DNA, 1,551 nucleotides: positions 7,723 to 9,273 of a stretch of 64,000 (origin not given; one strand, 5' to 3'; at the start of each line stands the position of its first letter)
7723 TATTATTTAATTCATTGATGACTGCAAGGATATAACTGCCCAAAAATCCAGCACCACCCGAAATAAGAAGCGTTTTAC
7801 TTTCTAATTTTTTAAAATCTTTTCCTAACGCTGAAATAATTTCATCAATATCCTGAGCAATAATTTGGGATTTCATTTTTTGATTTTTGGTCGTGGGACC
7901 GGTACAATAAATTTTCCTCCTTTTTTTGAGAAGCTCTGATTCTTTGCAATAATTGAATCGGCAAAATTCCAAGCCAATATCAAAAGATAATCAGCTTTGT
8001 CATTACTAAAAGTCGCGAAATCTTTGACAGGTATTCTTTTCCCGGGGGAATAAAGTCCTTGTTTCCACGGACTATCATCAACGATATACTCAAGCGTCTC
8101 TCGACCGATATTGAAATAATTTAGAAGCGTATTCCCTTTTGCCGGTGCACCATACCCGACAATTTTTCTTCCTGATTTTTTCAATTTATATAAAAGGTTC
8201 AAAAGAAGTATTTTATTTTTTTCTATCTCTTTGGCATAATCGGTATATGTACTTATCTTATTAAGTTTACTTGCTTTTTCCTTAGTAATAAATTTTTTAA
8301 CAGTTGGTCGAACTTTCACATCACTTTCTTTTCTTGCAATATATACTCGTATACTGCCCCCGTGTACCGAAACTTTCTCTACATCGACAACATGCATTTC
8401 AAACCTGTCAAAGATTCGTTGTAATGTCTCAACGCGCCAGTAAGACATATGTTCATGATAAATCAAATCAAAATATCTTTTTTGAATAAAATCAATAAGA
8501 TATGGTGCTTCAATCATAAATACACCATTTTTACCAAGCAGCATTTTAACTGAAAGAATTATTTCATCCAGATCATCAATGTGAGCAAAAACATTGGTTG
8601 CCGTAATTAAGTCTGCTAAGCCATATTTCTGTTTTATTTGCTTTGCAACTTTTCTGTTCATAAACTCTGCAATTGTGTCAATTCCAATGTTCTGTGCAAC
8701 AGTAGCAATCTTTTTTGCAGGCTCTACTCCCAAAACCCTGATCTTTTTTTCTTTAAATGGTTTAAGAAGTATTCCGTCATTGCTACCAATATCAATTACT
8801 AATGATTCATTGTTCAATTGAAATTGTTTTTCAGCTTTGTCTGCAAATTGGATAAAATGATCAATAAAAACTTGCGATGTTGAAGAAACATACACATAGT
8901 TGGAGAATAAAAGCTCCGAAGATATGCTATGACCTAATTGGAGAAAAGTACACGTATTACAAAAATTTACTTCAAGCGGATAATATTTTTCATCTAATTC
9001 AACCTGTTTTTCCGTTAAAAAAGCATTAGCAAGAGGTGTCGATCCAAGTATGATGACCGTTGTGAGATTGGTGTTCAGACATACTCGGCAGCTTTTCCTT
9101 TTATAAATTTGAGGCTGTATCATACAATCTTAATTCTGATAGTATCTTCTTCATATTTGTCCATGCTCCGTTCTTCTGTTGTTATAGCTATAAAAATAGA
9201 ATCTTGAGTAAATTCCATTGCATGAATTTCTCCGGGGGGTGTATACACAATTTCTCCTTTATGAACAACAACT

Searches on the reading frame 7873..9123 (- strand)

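Call 3: search_protein_families(library=pfam, proteins=[window:7873-9123:-], max_evalue=0.01)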
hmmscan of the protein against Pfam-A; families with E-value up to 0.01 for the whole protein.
window:7873-9123:- (416 aa): 7 families
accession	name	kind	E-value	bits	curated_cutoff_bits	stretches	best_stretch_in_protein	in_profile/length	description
PF08484.17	Methyltransf_14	-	8.6e-57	191.8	23.5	1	253-410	2-160/160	C-methyltransferase C-terminal domain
PF08421.16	Methyltransf_13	-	4.2e-20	72.1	31.3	1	12-73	1-62/62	Putative zinc binding domain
PF13489.12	Methyltransf_23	-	1.8e-15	57.5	27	1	96-246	12-162/164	Methyltransferase domain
PF08242.18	Methyltransf_12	-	4.7e-08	34.1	30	1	110-202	1-98/98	Methyltransferase domain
PF08241.18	Methyltransf_11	-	9.3e-06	26.6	21.2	1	111-204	2-95/95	Methyltransferase domain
PF13649.12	Methyltransf_25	-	0.00058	20.9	27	1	109-200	1-97/97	Methyltransferase domain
PF13847.12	Methyltransf_31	-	0.00097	19.3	27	1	110-208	8-113/145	Methyltransferase domain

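Call 4: search_protein_families(library=ncbifam, proteins=[window:7873-9123:-], max_evalue=0.01)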
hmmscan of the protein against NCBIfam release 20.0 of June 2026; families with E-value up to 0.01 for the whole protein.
window:7873-9123:- (416 aa): 2 families
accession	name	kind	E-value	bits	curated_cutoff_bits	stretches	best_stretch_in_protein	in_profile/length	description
TIGR01983.1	UbiG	equivalog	3.9e-09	36.1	102.95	1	98-204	38-151/228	bifunctional 2-polyprenyl-6-hydroxyphenol methylase/3-demethylubiquinol 3-O-methyltransferase UbiG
TIGR02081.1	metW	equivalog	0.0008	19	189.5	1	103-168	11-77/194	methionine biosynthesis protein MetW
